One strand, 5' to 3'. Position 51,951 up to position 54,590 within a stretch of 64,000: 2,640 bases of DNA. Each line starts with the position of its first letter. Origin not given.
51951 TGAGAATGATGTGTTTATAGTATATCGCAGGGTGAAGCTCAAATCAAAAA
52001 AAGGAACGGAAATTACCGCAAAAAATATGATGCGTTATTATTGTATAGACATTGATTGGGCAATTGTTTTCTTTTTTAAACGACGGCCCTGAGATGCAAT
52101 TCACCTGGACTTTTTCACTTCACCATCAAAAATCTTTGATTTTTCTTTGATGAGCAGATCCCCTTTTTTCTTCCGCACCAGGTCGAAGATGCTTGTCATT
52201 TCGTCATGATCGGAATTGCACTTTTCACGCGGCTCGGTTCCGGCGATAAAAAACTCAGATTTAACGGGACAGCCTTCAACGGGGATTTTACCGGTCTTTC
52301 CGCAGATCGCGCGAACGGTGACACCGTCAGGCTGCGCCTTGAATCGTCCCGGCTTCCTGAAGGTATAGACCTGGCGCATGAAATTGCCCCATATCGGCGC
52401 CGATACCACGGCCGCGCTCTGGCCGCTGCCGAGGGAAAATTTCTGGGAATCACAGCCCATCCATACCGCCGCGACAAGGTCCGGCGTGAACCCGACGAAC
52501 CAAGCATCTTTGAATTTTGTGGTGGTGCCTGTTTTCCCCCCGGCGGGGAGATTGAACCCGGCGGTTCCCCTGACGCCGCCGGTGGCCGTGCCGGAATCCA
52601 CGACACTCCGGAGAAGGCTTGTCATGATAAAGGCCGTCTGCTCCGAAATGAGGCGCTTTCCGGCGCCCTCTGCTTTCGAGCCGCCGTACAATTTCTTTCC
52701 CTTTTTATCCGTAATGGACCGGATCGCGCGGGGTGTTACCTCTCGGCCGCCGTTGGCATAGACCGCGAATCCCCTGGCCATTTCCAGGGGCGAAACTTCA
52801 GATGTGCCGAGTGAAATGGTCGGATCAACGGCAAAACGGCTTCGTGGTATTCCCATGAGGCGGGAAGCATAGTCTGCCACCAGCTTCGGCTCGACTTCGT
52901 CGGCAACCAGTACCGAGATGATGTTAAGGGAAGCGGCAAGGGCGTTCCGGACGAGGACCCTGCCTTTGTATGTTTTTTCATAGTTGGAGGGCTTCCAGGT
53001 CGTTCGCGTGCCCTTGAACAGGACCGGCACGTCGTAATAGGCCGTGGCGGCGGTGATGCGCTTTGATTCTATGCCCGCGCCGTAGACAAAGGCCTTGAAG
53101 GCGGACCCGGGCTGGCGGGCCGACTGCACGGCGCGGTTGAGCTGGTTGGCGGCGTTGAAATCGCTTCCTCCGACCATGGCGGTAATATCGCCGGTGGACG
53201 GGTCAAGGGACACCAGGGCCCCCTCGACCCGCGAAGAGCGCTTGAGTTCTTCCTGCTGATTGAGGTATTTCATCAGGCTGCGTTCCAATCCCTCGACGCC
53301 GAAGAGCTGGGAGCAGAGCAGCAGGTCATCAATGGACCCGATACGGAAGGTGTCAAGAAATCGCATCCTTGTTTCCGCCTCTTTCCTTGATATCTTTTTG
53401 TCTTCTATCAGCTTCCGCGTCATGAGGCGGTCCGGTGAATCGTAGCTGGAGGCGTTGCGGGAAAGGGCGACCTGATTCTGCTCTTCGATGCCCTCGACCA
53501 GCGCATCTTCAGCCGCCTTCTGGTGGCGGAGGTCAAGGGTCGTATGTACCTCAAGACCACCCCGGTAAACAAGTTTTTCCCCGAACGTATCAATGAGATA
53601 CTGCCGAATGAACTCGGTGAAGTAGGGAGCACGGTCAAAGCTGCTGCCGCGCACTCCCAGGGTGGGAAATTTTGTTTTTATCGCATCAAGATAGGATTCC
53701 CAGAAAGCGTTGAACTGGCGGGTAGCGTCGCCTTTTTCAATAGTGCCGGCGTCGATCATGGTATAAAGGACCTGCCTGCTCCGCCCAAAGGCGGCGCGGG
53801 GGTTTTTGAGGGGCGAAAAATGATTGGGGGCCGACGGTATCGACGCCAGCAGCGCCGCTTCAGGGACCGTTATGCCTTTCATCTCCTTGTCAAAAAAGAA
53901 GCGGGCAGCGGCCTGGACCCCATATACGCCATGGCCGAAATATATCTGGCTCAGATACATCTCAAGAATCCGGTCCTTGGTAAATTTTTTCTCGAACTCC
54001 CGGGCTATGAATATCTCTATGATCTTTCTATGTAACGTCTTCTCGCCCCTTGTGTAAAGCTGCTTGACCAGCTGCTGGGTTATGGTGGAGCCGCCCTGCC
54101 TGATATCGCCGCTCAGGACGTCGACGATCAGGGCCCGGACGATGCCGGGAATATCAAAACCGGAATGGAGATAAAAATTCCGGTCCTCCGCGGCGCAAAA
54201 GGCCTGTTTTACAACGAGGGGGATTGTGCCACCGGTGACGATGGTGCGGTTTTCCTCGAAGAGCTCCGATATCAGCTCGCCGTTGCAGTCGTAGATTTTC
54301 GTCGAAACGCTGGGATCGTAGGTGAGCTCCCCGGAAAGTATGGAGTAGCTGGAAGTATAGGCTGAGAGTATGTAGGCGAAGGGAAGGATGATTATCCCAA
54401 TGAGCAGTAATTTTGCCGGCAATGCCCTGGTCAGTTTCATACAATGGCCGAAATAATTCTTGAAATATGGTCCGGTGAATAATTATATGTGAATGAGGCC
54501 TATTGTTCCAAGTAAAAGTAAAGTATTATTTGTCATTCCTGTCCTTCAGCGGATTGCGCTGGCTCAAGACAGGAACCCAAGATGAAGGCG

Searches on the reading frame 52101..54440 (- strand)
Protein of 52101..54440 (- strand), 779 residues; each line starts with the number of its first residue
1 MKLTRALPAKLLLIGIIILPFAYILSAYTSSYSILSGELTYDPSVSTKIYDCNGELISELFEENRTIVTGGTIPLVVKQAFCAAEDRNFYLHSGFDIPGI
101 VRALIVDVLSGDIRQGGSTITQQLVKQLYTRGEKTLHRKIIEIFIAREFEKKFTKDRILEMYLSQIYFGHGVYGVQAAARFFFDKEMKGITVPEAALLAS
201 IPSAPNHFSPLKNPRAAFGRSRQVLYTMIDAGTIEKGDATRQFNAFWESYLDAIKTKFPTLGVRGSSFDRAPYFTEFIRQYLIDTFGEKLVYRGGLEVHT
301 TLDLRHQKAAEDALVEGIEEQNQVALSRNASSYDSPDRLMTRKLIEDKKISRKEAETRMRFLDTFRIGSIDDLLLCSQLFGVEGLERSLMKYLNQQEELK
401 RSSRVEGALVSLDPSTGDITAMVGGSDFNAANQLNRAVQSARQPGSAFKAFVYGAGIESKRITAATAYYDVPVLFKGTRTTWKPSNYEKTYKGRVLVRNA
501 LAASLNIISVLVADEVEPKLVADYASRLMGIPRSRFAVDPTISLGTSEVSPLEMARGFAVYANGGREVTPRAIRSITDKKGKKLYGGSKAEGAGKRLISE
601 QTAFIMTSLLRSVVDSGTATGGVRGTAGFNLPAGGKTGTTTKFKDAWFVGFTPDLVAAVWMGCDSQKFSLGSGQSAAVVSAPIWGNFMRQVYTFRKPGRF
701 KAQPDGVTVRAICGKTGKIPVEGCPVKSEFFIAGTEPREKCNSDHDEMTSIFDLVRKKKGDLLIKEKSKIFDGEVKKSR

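Call 62: search_protein_families(library=pfam, proteins=[window:52101-54440:-], max_evalue=0.00001)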
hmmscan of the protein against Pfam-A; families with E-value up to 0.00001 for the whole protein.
window:52101-54440:- (779 aa): 2 families
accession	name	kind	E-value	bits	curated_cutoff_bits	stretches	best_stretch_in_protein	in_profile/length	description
PF00912.28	Transgly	-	2.1e-59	200.4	27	1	54-228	2-177/178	Transglycosylase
PF00905.27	Transpeptidase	-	3.5e-32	112.3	22.1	1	407-667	1-282/299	Penicillin binding protein transpeptidase domain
